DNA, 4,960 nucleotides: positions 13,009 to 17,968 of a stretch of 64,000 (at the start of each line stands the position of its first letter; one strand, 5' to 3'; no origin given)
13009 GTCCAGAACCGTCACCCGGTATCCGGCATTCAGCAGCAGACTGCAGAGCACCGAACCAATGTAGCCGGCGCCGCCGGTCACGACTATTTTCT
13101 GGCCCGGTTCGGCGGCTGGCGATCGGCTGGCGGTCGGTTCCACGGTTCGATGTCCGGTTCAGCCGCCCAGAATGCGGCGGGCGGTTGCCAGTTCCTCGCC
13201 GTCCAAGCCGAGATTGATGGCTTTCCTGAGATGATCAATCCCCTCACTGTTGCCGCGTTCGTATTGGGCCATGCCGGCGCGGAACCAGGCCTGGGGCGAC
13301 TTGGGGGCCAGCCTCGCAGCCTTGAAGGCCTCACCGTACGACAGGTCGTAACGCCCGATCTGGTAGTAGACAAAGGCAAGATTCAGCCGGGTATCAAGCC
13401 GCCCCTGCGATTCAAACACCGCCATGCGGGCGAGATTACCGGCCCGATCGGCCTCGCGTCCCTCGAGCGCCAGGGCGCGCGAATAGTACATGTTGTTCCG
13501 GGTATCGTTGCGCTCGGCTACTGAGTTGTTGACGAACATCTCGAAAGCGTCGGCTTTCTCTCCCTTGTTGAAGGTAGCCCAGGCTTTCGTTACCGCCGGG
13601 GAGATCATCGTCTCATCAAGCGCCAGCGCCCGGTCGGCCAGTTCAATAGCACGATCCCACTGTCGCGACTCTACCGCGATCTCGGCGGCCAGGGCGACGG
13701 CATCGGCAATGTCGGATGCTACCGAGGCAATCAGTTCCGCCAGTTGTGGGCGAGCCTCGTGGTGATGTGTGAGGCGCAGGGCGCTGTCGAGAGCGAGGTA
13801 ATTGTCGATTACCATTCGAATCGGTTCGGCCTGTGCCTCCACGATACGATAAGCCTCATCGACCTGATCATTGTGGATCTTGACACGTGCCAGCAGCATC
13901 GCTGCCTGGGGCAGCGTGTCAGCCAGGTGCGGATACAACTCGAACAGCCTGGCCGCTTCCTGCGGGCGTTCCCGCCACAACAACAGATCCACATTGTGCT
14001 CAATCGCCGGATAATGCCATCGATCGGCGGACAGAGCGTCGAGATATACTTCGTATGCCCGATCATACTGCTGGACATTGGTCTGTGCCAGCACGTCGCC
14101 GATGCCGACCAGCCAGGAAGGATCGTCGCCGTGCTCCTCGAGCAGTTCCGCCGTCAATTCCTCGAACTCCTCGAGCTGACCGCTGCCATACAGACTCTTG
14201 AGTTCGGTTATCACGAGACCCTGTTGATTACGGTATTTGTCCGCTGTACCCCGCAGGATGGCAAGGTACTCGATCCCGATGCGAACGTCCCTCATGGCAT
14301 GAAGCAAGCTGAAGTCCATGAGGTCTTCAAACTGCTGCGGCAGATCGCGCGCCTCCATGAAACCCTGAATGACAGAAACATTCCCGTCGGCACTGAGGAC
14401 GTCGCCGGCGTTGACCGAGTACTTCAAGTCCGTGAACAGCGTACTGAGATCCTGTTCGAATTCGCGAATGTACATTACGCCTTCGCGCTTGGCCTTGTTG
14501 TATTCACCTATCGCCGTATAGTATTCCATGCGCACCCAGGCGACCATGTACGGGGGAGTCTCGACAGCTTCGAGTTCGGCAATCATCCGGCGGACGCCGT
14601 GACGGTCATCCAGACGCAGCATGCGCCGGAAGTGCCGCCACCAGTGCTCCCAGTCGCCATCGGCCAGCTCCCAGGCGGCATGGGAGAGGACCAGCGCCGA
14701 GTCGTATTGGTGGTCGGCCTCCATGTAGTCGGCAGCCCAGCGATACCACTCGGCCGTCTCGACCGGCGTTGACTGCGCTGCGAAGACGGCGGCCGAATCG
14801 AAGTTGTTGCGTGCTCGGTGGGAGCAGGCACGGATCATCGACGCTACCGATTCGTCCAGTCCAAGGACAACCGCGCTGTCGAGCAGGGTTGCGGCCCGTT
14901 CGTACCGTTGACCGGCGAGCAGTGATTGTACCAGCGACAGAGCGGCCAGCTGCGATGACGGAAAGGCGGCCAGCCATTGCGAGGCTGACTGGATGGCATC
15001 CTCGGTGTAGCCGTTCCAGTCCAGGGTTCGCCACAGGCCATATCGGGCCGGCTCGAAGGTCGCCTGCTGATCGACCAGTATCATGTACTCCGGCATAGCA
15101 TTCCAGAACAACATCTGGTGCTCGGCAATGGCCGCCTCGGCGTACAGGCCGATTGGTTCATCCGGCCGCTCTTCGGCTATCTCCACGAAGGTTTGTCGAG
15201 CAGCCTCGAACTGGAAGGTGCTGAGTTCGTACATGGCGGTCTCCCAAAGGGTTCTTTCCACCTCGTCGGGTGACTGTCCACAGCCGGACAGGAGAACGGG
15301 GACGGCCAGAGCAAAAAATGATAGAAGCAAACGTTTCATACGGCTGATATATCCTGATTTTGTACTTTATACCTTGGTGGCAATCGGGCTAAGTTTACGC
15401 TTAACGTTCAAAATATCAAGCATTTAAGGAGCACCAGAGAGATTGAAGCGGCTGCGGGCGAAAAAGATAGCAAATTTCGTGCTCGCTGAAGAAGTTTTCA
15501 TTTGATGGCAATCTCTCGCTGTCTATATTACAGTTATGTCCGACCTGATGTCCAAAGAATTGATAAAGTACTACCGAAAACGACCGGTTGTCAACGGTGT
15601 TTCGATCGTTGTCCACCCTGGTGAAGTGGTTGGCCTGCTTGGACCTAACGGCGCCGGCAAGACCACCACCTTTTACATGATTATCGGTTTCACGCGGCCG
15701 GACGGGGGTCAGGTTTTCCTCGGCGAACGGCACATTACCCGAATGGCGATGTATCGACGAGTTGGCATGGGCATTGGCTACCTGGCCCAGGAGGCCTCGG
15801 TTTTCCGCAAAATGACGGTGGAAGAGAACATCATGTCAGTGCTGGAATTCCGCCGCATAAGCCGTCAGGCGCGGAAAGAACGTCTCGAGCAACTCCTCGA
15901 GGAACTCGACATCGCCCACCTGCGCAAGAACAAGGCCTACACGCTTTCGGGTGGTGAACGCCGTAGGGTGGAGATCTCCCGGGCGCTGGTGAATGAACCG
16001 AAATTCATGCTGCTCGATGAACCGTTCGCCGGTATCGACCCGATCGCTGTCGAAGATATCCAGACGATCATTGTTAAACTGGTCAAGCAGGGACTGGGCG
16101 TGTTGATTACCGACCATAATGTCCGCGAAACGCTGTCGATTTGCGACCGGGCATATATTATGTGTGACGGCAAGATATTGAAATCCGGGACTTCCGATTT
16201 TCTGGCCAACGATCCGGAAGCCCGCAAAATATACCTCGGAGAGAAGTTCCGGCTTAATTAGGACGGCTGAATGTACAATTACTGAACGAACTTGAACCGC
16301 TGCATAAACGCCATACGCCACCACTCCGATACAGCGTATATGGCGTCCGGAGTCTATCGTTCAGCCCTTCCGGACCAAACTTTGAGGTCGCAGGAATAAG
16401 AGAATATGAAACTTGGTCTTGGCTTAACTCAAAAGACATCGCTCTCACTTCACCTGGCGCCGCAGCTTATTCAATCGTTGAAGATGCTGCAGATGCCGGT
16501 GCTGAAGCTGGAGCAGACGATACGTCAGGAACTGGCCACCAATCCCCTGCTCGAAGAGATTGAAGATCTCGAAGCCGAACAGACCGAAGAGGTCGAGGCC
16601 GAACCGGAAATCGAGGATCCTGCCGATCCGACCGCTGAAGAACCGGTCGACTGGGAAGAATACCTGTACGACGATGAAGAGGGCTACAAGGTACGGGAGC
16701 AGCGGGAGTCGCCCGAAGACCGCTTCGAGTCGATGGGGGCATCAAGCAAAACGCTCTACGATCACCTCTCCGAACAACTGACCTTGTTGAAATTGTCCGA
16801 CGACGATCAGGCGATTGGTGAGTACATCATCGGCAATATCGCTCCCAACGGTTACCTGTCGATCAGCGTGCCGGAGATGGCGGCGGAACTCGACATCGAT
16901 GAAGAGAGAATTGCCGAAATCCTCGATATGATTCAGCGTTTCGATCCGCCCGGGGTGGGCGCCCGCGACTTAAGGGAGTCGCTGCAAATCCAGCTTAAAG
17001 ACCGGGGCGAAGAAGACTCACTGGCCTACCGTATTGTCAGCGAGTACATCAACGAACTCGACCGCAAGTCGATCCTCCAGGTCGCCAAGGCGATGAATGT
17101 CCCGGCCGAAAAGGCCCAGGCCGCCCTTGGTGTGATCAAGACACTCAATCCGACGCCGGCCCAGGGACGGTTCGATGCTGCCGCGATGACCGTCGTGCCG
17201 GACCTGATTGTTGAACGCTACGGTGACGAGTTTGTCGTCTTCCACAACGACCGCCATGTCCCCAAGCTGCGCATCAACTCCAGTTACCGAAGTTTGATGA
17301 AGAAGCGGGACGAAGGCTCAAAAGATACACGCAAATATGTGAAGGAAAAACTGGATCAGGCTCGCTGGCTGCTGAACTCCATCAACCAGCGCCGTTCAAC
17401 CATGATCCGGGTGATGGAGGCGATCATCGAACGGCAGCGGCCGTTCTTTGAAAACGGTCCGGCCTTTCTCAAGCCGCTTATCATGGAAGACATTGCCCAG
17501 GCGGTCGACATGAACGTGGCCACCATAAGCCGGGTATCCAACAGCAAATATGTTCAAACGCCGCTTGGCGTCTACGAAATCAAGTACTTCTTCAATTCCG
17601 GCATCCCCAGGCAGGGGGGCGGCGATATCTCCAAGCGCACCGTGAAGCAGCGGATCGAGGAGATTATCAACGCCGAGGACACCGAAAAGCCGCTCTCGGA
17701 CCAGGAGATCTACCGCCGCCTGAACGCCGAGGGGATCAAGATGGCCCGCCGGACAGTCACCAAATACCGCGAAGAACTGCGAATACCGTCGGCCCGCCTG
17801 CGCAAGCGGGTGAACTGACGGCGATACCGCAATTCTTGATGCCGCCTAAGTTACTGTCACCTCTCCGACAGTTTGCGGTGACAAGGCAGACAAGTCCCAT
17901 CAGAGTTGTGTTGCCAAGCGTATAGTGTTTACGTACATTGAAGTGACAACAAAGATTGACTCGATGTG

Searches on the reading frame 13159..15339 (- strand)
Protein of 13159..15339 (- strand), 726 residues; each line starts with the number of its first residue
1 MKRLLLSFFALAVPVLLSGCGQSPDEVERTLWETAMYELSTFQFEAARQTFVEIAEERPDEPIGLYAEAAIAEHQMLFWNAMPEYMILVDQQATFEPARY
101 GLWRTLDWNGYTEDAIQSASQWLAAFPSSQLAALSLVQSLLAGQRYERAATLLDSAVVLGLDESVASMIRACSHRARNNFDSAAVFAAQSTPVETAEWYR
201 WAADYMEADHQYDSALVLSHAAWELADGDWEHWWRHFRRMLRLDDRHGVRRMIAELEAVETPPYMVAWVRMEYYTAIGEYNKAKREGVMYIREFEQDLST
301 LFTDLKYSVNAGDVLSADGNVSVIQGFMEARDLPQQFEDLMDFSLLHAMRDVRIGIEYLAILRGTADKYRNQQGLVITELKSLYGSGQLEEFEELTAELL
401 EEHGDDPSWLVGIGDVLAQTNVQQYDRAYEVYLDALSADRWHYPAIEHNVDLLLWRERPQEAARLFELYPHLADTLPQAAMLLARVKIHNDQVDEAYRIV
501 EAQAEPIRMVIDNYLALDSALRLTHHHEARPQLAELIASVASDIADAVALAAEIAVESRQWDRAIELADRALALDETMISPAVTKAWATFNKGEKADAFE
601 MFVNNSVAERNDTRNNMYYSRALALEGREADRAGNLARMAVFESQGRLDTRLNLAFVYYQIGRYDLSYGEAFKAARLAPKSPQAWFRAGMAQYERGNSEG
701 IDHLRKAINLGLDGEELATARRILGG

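Call 4: search_protein_families(library=pfam, proteins=[window:13159-15339:-], max_evalue=0.01)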
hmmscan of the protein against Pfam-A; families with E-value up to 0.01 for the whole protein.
window:13159-15339:- (726 aa): 6 families
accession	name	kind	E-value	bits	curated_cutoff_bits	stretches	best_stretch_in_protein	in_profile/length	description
PF14559.12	TPR_19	-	2.1e-12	47.6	25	1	424-485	6-67/68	Tetratricopeptide repeat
PF12895.13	ANAPC3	-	4.7e-08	33.6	27.2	1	473-532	19-78/82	Anaphase-promoting complex, cyclosome, subunit 3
PF13432.12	TPR_16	-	1.5e-05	25.8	32.7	2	113-157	14-58/65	Tetratricopeptide repeat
PF13428.12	TPR_14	-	7.6e-05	23.5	23.5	0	546-576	2-32/44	Tetratricopeptide repeat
PF24575.1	TPR_Slam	-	0.0012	19.7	35.2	0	58-109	43-94/104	Surface lipoprotein assembly modifier, N-terminal TPR repeats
PF13431.12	TPR_17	-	0.0045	17.6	24.4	0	673-699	4-30/34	Tetratricopeptide repeat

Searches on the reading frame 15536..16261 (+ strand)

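Call 4: search_protein_families(library=pfam, proteins=[window:15536-16261:+], max_evalue=0.01)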
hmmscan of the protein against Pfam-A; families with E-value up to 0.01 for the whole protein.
window:15536-16261:+ (241 aa): 2 families
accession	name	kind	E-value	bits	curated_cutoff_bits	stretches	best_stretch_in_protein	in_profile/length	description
PF00005.33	ABC_tran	-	9.3e-37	127.1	25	1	20-165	2-137/137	ABC transporter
PF13304.12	AAA_21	-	0.00024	21.7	27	0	32-47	2-17/304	AAA domain, putative AbiEii toxin, Type IV TA system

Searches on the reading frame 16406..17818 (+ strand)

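Call 4: search_protein_families(library=pfam, proteins=[window:16406-17818:+], max_evalue=0.01)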
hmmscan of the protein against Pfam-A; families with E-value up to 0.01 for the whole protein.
window:16406-17818:+ (470 aa): 3 families
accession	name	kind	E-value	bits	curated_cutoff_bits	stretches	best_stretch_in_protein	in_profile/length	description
PF04552.19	Sigma54_DBD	-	1.9e-58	197.1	22.8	1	310-468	2-160/160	Sigma-54, DNA binding domain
PF04963.19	Sigma54_CBD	-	1.2e-55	188.6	22.9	1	107-294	2-185/185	Sigma-54 factor, core binding domain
PF00309.25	Sigma54_AID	-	8.6e-15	54.8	23.8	1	7-51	2-46/46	Sigma-54 factor, Activator interacting domain (AID)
